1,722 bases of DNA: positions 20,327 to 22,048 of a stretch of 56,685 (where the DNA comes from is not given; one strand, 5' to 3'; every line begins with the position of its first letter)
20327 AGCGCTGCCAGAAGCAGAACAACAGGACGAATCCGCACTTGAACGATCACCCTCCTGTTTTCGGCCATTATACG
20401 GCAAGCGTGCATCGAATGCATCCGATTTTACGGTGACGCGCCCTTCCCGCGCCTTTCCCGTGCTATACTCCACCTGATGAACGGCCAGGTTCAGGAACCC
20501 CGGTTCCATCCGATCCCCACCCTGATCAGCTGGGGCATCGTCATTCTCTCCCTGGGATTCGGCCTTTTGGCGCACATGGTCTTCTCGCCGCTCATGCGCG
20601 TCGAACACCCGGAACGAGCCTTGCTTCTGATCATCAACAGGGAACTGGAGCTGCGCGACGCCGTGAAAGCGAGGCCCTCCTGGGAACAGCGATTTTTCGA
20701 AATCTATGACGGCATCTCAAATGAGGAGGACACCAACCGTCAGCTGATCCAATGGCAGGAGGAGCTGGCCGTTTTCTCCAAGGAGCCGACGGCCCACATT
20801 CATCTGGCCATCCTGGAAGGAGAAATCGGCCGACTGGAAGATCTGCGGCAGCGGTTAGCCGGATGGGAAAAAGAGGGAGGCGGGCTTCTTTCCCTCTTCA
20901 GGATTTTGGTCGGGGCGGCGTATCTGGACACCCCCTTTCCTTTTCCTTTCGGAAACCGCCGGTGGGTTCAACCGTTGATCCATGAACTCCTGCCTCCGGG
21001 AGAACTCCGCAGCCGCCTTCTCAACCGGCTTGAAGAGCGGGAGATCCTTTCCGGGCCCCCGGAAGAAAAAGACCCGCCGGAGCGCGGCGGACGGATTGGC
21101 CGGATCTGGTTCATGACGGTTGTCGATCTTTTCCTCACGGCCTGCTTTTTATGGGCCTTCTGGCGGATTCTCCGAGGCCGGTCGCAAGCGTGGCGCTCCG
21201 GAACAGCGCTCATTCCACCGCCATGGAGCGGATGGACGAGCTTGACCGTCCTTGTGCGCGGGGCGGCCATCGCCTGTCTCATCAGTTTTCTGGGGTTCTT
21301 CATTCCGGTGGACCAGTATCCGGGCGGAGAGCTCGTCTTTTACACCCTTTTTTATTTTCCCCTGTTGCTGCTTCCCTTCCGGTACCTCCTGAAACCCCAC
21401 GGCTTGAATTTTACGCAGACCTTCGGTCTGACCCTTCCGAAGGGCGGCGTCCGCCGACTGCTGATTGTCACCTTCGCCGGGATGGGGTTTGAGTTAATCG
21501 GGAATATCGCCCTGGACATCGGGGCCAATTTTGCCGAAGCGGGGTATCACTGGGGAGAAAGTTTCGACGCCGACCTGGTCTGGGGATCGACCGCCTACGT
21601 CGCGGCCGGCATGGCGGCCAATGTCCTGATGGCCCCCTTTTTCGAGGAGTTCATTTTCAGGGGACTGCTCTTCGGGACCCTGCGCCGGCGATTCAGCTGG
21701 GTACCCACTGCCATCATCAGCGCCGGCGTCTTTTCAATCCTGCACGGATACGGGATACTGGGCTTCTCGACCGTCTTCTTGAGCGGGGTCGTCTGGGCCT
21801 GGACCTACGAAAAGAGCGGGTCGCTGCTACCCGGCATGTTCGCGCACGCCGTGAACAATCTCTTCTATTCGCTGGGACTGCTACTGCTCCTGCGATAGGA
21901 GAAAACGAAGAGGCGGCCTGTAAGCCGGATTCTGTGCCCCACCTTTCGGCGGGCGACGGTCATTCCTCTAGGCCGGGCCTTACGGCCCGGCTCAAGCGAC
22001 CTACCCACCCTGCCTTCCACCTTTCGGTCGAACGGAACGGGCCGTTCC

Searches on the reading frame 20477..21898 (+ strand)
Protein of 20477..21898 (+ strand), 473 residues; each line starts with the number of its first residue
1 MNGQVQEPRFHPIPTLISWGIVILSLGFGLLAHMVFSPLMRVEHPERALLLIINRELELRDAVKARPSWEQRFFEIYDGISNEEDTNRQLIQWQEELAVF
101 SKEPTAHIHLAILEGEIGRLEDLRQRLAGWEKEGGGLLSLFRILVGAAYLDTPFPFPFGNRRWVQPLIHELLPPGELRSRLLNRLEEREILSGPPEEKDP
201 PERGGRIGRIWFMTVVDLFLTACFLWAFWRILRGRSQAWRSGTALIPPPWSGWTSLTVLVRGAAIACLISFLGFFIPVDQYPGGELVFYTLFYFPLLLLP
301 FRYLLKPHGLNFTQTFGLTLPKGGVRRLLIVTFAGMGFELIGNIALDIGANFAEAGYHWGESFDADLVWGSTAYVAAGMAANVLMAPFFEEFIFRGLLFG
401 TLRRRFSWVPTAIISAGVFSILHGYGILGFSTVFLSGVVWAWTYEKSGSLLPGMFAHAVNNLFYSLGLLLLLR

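Call 7: search_protein_families(library=pfam, proteins=[window:20477-21898:+])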
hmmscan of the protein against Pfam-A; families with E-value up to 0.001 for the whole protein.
window:20477-21898:+ (473 aa): 1 family
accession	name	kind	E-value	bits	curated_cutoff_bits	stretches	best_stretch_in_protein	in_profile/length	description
PF02517.21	Rce1-like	-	2.9e-21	76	22.4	1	376-463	5-93/93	Type II CAAX prenyl endopeptidase Rce1-like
